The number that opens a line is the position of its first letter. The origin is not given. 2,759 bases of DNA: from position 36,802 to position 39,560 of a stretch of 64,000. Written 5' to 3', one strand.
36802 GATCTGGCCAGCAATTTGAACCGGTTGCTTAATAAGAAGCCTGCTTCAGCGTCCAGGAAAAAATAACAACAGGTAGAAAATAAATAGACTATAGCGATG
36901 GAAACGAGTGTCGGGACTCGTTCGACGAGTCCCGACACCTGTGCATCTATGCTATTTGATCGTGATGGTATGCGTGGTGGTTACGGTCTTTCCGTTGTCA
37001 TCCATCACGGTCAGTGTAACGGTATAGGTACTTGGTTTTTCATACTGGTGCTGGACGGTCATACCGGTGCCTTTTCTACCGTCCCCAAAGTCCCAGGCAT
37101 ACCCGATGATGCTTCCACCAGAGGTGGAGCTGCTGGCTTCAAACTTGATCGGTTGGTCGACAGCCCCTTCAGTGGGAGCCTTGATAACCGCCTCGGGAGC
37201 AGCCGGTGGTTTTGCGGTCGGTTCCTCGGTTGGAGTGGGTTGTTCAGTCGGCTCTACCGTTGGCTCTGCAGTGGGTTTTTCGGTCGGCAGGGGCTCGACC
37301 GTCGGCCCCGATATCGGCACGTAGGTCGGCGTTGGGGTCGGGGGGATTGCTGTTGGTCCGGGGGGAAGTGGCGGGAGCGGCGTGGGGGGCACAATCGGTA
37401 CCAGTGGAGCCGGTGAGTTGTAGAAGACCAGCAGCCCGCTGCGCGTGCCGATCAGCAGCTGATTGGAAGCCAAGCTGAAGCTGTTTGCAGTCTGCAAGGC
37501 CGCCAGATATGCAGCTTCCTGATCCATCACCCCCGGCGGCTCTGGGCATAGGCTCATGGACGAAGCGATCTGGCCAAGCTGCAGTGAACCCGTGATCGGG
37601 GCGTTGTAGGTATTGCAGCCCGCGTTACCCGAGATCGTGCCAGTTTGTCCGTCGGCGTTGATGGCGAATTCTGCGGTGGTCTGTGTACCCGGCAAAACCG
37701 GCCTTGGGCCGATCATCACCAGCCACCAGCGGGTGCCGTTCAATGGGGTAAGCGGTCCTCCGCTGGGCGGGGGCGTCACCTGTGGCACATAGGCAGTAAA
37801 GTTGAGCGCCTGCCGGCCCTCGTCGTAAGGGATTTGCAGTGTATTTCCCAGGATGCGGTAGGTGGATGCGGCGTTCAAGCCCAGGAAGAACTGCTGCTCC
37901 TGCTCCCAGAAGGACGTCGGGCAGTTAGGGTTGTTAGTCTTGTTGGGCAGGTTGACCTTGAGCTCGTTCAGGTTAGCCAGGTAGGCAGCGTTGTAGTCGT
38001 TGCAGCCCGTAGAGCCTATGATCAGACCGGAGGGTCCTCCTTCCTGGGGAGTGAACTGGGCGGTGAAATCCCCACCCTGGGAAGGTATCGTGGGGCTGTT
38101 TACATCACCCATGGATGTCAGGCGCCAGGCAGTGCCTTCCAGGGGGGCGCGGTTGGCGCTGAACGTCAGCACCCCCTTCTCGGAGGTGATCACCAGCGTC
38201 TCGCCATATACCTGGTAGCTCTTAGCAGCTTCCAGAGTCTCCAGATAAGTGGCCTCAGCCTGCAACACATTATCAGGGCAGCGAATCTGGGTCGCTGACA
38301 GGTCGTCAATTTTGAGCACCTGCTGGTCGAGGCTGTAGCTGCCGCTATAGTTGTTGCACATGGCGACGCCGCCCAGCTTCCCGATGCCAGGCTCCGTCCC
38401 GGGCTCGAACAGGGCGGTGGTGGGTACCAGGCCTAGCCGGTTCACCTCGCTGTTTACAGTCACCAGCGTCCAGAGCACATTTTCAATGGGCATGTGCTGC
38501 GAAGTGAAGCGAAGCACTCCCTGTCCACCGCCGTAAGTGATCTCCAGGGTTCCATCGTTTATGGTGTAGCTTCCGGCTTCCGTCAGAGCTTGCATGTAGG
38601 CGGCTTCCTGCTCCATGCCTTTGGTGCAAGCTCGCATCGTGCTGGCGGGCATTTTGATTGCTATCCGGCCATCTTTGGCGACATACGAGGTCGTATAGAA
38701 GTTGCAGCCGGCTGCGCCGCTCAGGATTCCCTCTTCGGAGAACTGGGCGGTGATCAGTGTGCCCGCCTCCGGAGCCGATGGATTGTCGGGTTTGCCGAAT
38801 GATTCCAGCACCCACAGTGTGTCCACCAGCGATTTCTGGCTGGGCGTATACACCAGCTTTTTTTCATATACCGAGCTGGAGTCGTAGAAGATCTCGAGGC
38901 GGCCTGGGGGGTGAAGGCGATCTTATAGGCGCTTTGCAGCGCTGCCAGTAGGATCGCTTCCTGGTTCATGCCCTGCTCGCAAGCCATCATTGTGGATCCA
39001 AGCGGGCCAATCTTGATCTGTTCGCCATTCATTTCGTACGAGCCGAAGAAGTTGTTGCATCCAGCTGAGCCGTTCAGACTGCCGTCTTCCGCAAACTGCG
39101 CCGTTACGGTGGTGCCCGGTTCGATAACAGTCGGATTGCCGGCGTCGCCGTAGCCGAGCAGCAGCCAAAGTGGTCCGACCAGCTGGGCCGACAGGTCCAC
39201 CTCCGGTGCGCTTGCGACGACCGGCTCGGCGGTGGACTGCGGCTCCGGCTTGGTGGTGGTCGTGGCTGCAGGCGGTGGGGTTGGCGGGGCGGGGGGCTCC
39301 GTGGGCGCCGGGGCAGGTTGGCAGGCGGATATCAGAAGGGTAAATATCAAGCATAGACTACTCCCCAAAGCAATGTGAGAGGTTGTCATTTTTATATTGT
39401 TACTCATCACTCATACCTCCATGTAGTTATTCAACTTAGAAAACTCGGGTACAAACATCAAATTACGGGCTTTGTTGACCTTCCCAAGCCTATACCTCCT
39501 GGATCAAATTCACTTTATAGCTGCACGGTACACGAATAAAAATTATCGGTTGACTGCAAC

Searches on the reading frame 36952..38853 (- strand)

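Call 42: search_protein_families(library=pfam, proteins=[window:36952-38853:-], max_evalue=0.001)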
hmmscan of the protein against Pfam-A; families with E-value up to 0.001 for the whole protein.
window:36952-38853:- (633 aa): 5 families
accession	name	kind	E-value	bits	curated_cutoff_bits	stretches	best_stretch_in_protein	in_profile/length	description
PF03724.22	META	-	4e-69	230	24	4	7-116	2-108/109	META domain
PF18911.6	PKD_4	-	1.4e-22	80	27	1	551-631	2-84/85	PKD domain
PF00801.26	PKD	-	3.6e-14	52.9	23.5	1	562-629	10-78/80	PKD domain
PF04886.17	PT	-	0.00033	20.6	26.2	1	523-554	2-35/36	PT disordered repeat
PF22352.2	K319L-like_PKD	-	0.00037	20.9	27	0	568-632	13-84/84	K319L-like, PKD domain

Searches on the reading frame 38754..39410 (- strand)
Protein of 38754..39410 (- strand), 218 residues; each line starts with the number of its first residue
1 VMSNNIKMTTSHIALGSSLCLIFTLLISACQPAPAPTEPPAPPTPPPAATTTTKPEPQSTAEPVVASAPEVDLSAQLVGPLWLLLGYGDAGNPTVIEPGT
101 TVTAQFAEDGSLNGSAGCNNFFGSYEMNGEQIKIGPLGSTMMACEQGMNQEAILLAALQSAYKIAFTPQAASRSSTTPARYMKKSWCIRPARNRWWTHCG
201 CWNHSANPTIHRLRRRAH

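Call 43: search_protein_families(library=pfam, proteins=[window:38754-39410:-], max_evalue=0.001)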
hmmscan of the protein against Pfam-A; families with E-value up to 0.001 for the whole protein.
window:38754-39410:- (218 aa): 1 family
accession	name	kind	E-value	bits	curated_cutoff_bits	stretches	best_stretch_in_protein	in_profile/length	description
PF03724.22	META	-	2.5e-20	72.9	24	1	97-168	20-92/109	META domain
